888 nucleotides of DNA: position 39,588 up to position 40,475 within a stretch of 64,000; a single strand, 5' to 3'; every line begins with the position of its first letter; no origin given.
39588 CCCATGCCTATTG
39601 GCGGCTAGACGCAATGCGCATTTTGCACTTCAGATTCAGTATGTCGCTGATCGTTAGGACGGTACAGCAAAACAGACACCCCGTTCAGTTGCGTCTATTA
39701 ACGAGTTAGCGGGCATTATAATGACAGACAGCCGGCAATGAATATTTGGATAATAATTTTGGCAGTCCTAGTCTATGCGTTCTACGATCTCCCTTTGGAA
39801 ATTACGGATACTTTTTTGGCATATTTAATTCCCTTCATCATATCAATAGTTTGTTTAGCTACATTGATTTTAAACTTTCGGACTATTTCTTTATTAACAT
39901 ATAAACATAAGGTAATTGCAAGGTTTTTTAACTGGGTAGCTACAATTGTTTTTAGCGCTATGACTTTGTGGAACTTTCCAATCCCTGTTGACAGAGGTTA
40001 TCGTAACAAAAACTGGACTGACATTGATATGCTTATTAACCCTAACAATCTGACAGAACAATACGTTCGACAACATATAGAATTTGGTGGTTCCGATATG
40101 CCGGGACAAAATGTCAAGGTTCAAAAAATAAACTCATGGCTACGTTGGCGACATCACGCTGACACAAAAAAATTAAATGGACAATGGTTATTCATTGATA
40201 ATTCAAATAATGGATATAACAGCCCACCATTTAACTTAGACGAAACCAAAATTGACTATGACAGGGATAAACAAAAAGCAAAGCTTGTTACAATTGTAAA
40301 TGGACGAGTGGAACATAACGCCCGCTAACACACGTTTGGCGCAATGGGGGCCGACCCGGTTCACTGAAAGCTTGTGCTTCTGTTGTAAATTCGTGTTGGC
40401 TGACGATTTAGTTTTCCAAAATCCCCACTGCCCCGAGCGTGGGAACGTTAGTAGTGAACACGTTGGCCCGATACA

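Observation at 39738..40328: AT-rich 196-aa membrane protein of unknown function next to toxin-antitoxin genes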

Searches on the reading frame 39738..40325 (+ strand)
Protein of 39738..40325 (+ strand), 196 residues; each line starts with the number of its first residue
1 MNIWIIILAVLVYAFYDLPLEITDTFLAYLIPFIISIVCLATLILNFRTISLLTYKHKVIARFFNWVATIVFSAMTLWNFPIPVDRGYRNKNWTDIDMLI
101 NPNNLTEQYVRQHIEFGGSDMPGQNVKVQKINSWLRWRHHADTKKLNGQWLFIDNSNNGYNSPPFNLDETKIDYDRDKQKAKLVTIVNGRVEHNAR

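Call 4: search_protein_families(library=pfam, proteins=[window:39738-40325:+], max_evalue=1)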
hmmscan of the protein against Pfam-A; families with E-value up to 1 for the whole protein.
window:39738-40325:+ (196 aa): 1 family
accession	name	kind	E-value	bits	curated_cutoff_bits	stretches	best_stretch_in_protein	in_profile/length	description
PF08570.15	DUF1761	-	0.21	12.3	31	1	26-73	42-89/123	Protein of unknown function (DUF1761)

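Call 5: search_protein_families(library=padloc, proteins=[window:39738-40325:+], max_evalue=1)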
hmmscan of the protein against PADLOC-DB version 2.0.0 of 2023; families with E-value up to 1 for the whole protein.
window:39738-40325:+ (196 aa): 0 families

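Call 6: find_homologous_proteins(query=window:39738-40325:+, max_evalue=0.01)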
Query window:39738-40325:+ (196 aa): 30 proteins with E <= 0.01 among 62 candidates.
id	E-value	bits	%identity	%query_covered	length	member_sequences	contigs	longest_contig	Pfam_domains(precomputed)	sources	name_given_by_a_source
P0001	1.8e-125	434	99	96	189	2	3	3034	-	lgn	-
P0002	1.9e-106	372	80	100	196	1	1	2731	-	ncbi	-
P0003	1.6e-101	356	79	100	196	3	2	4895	-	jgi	jgi:hypothetical protein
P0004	2.4e-93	329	71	100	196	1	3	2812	-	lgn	-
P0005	9.0e-67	242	58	97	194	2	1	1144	-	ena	-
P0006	3.2e-61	224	58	95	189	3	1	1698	-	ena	-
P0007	2.5e-58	215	54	99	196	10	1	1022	-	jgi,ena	-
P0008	3.3e-56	208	57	94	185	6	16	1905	-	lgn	-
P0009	8.1e-56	207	55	88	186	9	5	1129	-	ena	-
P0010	1.1e-55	206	51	99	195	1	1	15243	-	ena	-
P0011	3.6e-55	205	52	99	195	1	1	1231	-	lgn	-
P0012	5.8e-55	204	52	99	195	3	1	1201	-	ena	-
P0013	6.2e-55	204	50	99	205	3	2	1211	-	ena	-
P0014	6.7e-55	204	52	97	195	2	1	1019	-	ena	-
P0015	8.0e-55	203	52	99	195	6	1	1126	-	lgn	-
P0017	1.4e-54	203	52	96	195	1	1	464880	-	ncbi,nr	ncbi:MAG: hypothetical protein IPO21_02780 [Bacteroidales bacterium]|nr:hypothetical protein [Bacter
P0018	1.4e-54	203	52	99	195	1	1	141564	-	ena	-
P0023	9.2e-52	193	48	98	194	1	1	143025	-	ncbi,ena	-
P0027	1.2e-50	190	49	98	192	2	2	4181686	-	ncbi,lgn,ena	-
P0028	3.5e-50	188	53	89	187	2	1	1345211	-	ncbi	ncbi:MAG: hypothetical protein V4620_02930 [Bacteroidota bacterium]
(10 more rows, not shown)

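Call 8: search_protein_families(library=ncbifam, proteins=[window:39738-40325:+], max_evalue=1)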
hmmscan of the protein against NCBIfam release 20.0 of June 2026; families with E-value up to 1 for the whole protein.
window:39738-40325:+ (196 aa): 0 families

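Call 9: search_protein_families(library=phrogs, proteins=[window:39738-40325:+], max_evalue=1)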
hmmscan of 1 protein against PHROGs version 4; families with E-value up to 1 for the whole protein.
window:39738-40325:+ (196 aa): 0 families

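Call 12: find_encoding_contigs(protein=P0027, flank=10000, max_places=3)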
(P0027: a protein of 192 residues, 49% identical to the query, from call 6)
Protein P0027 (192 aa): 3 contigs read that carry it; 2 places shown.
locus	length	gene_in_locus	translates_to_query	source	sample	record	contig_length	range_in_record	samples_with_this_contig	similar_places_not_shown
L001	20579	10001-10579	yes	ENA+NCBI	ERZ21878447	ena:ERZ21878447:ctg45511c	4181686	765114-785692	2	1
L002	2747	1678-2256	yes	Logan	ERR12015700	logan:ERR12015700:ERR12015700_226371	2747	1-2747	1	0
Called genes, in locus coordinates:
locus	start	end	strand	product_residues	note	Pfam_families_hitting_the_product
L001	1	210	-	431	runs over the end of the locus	-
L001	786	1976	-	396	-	PF00155:Aminotran_1_2, PF00266:Aminotran_5 (faint)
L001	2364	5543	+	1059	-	PF11028:TMEM260_N, PF28497:DUF8416, PF28495:TMEM260_2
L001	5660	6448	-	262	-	-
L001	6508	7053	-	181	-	-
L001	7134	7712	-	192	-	-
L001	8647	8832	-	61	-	-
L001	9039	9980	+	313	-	PF13620:CarboxypepD_reg, PF13715:CarbopepD_reg_2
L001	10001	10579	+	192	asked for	-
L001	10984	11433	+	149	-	-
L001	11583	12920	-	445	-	-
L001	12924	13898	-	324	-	PF00348:polyprenyl_synt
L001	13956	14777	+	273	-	PF04055:Radical_SAM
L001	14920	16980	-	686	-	PF15902:Sortilin-Vps10 (faint), PF18962:Por_Secre_tail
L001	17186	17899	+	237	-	PF13237:Fer4_10 (faint), PF13183:Fer4_8, PF13187:Fer4_9, PF13484:Fer4_16 (faint), PF13534:Fer4_17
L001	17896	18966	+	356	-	PF02754:CCG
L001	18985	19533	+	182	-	PF05995:CDO_I (faint)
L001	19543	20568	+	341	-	PF00070:Pyr_redox (weak), PF01134:GIDA (weak), PF01266:DAO (faint), PF07992:Pyr_redox_2, PF12831:FAD_oxidored (weak), PF13450:NAD_binding_8, PF13738:Pyr_redox_3, PF07992:Pyr_redox_2, +3 more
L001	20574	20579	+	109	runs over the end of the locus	PF13534:Fer4_17 (faint), PF13746:Fer4_18 (faint), PF13187:Fer4_9, PF13237:Fer4_10 (faint), PF13183:Fer4_8 (weak), PF12838:Fer4_7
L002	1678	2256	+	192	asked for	-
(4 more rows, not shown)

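Call 13: find_encoding_contigs(protein=P0017, flank=8000, max_places=2)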
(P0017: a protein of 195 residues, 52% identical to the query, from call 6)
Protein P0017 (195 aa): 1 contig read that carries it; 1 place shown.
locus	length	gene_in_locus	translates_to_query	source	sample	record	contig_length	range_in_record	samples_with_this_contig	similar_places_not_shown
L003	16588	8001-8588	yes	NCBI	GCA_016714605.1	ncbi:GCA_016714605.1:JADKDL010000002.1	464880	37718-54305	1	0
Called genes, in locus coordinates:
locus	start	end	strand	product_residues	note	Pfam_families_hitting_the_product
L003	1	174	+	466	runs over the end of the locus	PF02661:Fic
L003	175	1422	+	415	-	PF01420:Methylase_S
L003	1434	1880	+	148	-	-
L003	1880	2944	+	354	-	PF00069:Pkinase, PF07714:PK_Tyr_Ser-Thr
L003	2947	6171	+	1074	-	PF04313:HSDR_N, PF04851:ResIII, PF18766:SWI2_SNF2, PF22679:T1R_D3-like, PF11867:T1RH-like_C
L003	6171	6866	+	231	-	PF01863:YgjP-like, PF10263:SprT-like (weak)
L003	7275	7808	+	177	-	-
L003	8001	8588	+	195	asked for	-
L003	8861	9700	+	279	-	PF12784:PDDEXK_2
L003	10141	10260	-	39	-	-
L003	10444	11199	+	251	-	-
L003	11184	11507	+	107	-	-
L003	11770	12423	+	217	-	-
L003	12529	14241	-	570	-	PF00128:Alpha-amylase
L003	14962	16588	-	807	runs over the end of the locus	PF08487:VIT, PF18962:Por_Secre_tail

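Call 14: find_encoding_contigs(protein=P0023, flank=8000, max_places=2)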
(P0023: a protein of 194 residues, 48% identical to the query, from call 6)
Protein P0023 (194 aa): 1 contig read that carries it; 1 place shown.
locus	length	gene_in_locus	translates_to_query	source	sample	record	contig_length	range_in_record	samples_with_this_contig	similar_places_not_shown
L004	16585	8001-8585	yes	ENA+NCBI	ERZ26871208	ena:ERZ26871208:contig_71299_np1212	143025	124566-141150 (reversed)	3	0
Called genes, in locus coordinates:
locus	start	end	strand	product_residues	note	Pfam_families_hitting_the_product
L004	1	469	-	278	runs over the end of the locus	PF06739:SBBP (faint)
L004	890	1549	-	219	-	PF14905:OMP_b-brl_3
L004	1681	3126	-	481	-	PF07715:Plug (weak), PF14905:OMP_b-brl_3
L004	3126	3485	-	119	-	PF13620:CarboxypepD_reg, PF13715:CarbopepD_reg_2 (faint)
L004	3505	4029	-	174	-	-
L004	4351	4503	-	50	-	-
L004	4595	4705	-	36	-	-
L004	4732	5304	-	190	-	PF04542:Sigma70_r2, PF08281:Sigma70_r4_2, PF04545:Sigma70_r4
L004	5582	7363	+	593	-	PF25145:NfeD1b_N (faint), PF01343:Peptidase_S49, PF01972:SDH_protease (weak), PF01343:Peptidase_S49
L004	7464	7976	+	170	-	PF00731:AIRC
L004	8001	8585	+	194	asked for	-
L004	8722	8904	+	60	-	-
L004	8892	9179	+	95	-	PF05016:ParE_toxin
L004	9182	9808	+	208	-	PF04199:Cyclase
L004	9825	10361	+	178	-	-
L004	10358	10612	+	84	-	-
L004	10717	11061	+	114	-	PF24719:Imm33-like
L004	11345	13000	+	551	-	PF22674:C2185-like_N (weak), PF01073:3Beta_HSD, PF01370:Epimerase, PF02719:Polysacc_synt_2, PF04321:RmlD_sub_bind, PF08659:KR (weak), PF16363:GDP_Man_Dehyd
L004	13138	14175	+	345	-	PF00154:RecA_N, PF06745:ATPase (weak), PF08423:Rad51 (weak), PF27531:MT3502_N (weak), PF21096:RecA_C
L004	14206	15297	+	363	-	PF13371:TPR_9 (faint), PF13428:TPR_14 (faint), PF14561:TPR_20 (faint), PF24575:TPR_Slam (faint), PF00515:TPR_1 (faint), PF23914:TPR_CcmH_CycH (weak), PF12895:ANAPC3 (weak), PF14559:TPR_19 (weak), +8 more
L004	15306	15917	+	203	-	PF01557:FAA_hydrolase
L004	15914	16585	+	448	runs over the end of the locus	PF03435:Sacchrp_dh_NADP, PF16653:Sacchrp_dh_C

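Call 15: find_encoding_contigs(protein=P0028, flank=8000, max_places=2)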
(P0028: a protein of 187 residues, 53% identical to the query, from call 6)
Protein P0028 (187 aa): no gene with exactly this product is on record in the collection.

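Call 16: predict_structure(alignment_id=A1)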
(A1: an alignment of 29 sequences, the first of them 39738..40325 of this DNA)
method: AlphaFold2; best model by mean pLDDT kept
length: 196 residues; sequences in the alignment: 29
mean_pLDDT: 84.2   pTM: 0.73
mean pLDDT of the five models: 84.2, 82.5, 76.9, 74.9, 73.6
residues with pLDDT >= 90: 85; 70-90: 81; 50-70: 27; < 50: 3
segments of 3 or more residues with pLDDT < 50: none
pLDDT, mean of each block of 10 residues (from residue 1): 80 84 85 92 92 89 94 90 68 86 94 73 86 91 90 80 57 90 92 62
secondary structure, 60 per line:
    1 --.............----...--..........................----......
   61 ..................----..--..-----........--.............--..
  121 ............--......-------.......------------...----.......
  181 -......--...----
elements in order: H3-15 E20-22 H25-50 H55-78 E94-101 E104-116 E119-132 E135-140 E148-154 H174-180 E182-187 E190-192

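Call 17: find_encoding_contigs(protein=P0003, flank=8000, max_places=3)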
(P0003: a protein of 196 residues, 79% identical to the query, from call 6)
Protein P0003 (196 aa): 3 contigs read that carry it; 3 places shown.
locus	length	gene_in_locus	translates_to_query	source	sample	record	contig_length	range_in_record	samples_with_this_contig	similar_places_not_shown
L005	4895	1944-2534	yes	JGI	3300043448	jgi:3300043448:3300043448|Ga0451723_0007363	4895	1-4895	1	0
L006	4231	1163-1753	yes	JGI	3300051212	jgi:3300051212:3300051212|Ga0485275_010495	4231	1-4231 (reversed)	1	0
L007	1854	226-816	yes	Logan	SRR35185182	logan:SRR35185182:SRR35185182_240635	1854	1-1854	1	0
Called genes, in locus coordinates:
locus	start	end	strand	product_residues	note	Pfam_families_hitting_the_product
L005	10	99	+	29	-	-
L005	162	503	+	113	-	PF05973:Gp49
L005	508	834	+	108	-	PF13744:HTH_37 (weak), PF13560:HTH_31 (weak), PF01381:HTH_3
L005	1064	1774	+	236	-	-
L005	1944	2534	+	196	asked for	-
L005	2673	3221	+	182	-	-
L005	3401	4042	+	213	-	-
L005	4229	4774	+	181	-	-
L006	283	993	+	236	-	-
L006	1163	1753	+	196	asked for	-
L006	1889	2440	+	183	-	-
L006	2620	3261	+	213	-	-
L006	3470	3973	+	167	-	-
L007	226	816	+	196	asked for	-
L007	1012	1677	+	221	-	-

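Call 18: find_encoding_contigs(protein=P0002, flank=8000, max_places=3)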
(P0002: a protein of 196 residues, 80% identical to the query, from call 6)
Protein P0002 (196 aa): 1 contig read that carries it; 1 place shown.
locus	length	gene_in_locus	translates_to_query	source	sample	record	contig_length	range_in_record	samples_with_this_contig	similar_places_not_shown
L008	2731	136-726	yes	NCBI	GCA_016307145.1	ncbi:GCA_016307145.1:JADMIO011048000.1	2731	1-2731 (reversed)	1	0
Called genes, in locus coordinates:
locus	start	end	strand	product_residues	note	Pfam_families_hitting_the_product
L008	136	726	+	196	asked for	-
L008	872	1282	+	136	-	-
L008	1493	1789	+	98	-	-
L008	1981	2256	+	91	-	PF12674:Zn_ribbon_2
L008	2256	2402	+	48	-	-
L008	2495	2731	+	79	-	?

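Call 20: search_protein_representatives(alignment_id=A1)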
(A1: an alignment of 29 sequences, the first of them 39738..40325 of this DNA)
Query: 29 sequences, 195 profile positions. Proteins with E-value up to 0.001 (for the whole library): 15; up to 1e-10: 7; up to 1e-30: 3. The best 15 are listed.
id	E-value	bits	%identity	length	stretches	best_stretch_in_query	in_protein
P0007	1.9e-101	353.9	-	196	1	1-194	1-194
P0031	9.6e-55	201.5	-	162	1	1-116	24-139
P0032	4.2e-44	166.8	-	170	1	51-192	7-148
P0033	1.2e-28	116.4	-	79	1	112-187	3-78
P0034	6.4e-22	94.4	-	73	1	1-73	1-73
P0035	9.1e-21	90.6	-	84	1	1-67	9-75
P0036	2.1e-12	63.3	-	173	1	3-161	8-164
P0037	3.0e-09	53.1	-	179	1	5-159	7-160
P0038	8.8e-08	48.3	-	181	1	4-158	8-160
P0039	1.3e-06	44.4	-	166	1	8-159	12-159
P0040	4.6e-06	42.7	-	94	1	93-156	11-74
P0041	5.6e-05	39.1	-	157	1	4-141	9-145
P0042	2.1e-04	37.2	-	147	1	8-129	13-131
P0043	4.5e-04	36.2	-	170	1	7-166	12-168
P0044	6.1e-04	35.7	-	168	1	6-158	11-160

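Call 24: find_related_loci(query=A1, collection=genome_contigs, flank=10000)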
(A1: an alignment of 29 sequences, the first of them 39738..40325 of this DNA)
Query A1 (196 aa) in genome_contigs; peptide patterns used: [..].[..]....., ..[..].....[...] (x = any residue, [..] = any of these).
69 stretches matched a pattern; 4 encode a relative of the query (tblastn E <= 1e-3); 4 distinct loci.
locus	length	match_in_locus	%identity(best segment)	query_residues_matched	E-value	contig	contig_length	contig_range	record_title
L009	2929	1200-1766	53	5-194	4e-60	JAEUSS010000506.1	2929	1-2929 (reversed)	MAG: Prolixibacteraceae bacterium isolate new MAG-309 k141_1497049, whole genome shotgun sequence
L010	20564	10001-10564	52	5-193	6e-60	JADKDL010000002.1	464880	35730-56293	MAG: Bacteroidales bacterium isolate OdNW_18-Q3-R42-56_BATAC.352 tig00001386-10-4636930, whole genome shotgun sequence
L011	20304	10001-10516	55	13-184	8e-57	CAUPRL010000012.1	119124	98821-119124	MAG: uncultured Flavobacterium sp. isolate m19-metabat.11 genome assembly, contig: m19-c50, whole genome shotgun sequenc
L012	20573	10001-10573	49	1-192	7e-56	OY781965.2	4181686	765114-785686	MAG: Bacteroidales bacterium isolate 351424ce-103a-4fdb-9a77-f202f7f12de1 genome assembly, chromosome: 1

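Call 39: find_encoding_contigs(protein=P0001, flank=8000, max_places=4)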
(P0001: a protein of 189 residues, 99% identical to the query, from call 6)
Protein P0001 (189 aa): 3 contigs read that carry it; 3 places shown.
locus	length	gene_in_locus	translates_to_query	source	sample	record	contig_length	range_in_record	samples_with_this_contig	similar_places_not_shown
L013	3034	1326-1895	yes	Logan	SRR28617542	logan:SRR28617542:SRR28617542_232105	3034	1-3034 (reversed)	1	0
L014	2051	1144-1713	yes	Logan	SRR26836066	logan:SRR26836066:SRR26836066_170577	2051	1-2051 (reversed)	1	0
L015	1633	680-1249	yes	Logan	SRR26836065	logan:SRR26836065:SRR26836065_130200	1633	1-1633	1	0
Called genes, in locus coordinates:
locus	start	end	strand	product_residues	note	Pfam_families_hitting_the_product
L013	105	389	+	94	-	-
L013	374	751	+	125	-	PF01850:PIN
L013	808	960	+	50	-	-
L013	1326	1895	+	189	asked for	-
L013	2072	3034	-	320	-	?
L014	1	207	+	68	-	?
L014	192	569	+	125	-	PF01850:PIN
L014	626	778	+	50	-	-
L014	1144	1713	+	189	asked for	-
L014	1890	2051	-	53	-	?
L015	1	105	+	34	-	?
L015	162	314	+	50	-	-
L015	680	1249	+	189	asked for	-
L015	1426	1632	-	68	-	?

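Call 40: find_encoding_contigs(protein=P0004, flank=8000, max_places=4)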
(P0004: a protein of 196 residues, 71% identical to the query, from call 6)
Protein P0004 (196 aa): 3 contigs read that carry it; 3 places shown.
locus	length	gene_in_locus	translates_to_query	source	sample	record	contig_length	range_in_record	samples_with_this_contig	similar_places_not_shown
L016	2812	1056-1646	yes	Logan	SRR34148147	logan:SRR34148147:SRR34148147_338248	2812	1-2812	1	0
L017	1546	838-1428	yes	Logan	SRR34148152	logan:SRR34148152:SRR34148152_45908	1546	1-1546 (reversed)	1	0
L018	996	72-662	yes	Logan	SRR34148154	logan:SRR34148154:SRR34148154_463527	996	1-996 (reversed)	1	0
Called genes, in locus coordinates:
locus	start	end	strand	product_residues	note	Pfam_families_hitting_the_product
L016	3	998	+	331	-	?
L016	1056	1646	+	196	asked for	-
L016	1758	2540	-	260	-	PF01040:UbiA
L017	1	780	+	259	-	?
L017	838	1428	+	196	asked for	-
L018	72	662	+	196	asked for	-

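Call 76: search_solved_structures(query=A1, max_evalue=10)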
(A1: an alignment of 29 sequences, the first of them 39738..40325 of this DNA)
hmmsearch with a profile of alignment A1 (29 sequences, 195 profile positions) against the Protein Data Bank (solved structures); distinct sequences matched with E-value up to 10: 31.
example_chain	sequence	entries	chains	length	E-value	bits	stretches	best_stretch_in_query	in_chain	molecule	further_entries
9mqk_A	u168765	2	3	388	0.11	15.3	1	13-78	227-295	Kappa-Opioid Receptor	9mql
8dzr_A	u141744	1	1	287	0.11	15.3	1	13-78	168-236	Kappa-type opioid receptor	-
7yit_A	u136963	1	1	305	0.12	15.1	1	13-78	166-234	Kappa-type opioid receptor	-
6vi4_A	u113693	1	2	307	0.12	15.1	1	13-78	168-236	Kappa opioid receptor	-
8dzp_A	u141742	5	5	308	0.13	15.1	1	13-78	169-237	Kappa-type opioid receptor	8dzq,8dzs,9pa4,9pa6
8feg_B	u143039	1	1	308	0.13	15.1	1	13-78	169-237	Kappa-type opioid receptor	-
9w49_R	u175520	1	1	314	0.13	15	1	13-78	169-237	Kappa-type opioid receptor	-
9v6o_R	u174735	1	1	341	0.15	14.8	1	13-78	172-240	Kappa-type opioid receptor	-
9zzo_A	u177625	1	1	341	0.15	14.8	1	13-78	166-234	Kappa-type opioid receptor,Vasopressin V2 receptor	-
3swj_A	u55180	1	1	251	0.17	14.6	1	144-189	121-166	Putative uncharacterized protein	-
8f7w_R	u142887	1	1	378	0.18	14.6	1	13-78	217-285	Kappa-type opioid receptor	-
8vve_A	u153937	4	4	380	0.18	14.6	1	13-78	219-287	Kappa-type opioid receptor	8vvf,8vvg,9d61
8vti_B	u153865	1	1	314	0.34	13.7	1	32-77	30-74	Isoform 4 of Adhesion G protein-coupled receptor L3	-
7sf7_A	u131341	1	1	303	0.4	13.4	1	32-77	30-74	Isoform 1 of Adhesion G protein-coupled receptor L3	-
7ul3_A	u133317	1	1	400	0.57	12.9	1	22-84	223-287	Histamine H2 receptor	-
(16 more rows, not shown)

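Call 78: find_related_loci(query=A1, collection=metagenome_contigs, flank=10000)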
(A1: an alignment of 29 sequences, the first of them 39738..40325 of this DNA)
Query A1 (196 aa) in metagenome_contigs; peptide patterns used: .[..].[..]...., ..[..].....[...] (x = any residue, [..] = any of these).
269 stretches matched a pattern; 4 encode a relative of the query (tblastn E <= 1e-3); 4 distinct loci.
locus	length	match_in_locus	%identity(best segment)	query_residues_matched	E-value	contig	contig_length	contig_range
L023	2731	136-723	80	1-196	5e-115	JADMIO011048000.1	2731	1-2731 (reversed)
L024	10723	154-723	55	5-194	2e-64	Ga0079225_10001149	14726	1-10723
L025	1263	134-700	52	5-194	1e-63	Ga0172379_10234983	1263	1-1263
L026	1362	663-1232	49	5-194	6e-63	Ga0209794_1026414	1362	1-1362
